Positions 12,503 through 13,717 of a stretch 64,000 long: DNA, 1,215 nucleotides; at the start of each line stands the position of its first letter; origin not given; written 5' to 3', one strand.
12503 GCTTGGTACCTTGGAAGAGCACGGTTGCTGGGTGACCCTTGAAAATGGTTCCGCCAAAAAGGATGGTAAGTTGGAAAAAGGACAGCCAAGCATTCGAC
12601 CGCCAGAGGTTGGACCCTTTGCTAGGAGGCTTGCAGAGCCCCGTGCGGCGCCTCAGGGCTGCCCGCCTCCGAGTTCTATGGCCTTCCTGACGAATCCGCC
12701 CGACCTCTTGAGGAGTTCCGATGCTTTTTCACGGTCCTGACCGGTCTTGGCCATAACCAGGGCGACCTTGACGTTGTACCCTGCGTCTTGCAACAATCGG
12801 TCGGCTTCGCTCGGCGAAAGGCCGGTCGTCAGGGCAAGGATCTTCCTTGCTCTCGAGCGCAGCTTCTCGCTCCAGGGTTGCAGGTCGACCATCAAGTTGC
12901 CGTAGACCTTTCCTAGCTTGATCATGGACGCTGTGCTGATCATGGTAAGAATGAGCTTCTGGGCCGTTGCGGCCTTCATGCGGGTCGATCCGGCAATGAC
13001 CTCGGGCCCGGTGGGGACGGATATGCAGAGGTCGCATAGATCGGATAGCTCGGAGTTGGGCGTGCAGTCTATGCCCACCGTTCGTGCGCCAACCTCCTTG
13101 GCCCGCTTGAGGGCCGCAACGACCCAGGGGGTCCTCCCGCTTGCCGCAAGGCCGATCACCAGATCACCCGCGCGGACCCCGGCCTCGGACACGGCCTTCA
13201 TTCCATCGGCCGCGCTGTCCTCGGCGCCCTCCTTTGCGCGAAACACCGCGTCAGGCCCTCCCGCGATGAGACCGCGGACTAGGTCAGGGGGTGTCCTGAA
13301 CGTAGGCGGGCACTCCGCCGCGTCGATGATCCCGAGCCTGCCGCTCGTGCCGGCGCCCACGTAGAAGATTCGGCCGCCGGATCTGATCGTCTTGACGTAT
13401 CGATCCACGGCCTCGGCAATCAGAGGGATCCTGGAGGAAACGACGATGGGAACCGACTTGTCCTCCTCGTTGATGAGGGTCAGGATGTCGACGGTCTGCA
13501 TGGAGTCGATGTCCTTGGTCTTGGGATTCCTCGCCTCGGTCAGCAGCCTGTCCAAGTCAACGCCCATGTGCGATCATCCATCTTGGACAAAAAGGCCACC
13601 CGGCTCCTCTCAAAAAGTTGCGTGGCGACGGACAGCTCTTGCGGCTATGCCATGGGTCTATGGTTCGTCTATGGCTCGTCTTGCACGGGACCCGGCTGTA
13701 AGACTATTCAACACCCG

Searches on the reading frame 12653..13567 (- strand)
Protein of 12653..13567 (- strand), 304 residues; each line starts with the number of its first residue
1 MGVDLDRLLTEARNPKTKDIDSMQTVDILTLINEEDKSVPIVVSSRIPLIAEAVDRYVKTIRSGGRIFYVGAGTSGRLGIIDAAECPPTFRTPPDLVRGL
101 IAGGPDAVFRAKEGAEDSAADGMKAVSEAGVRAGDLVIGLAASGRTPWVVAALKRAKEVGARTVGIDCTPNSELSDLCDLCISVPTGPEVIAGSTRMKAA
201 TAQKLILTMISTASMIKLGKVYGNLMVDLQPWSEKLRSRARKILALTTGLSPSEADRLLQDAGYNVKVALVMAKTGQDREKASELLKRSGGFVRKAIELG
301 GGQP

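Call 6: search_protein_families(library=pfam, proteins=[window:12653-13567:-], max_evalue=0.1)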
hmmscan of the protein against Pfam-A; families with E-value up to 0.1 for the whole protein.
window:12653-13567:- (304 aa): 9 families
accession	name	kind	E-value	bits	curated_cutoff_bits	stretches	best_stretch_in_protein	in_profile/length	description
PF22645.1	GKRP_SIS_N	-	3.3e-17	62.7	27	1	50-155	2-111/113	Glucokinase regulatory protein N-terminal SIS domain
PF01380.27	SIS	-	4.8e-12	46.3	25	1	130-207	50-125/131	SIS domain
PF13580.11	SIS_2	-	1.7e-07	31.8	27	1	49-166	20-136/138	SIS domain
PF22198.1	GKRP_SIS_2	-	8.4e-07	29.4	27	1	50-111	7-68/191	Glucokinase regulatory protein, second SIS domain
PF20741.3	GKRP-like_C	-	0.00054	20.9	27.7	1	224-266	2-44/100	C-terminal lid domain of glucokinase regulatory protein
PF14555.12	UBA_4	-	0.00066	19.9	21.8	0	268-293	4-29/43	UBA-like domain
PF01565.28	FAD_binding_4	-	0.0077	16.4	26.4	0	120-184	61-126/139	FAD binding domain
PF19026.7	UBA_HYPK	-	0.032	14.1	27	0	268-297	8-37/41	HYPK UBA domain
PF00107.32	ADH_zinc_N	-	0.034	14.5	31.8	0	51-74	69-92/129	Zinc-binding dehydrogenase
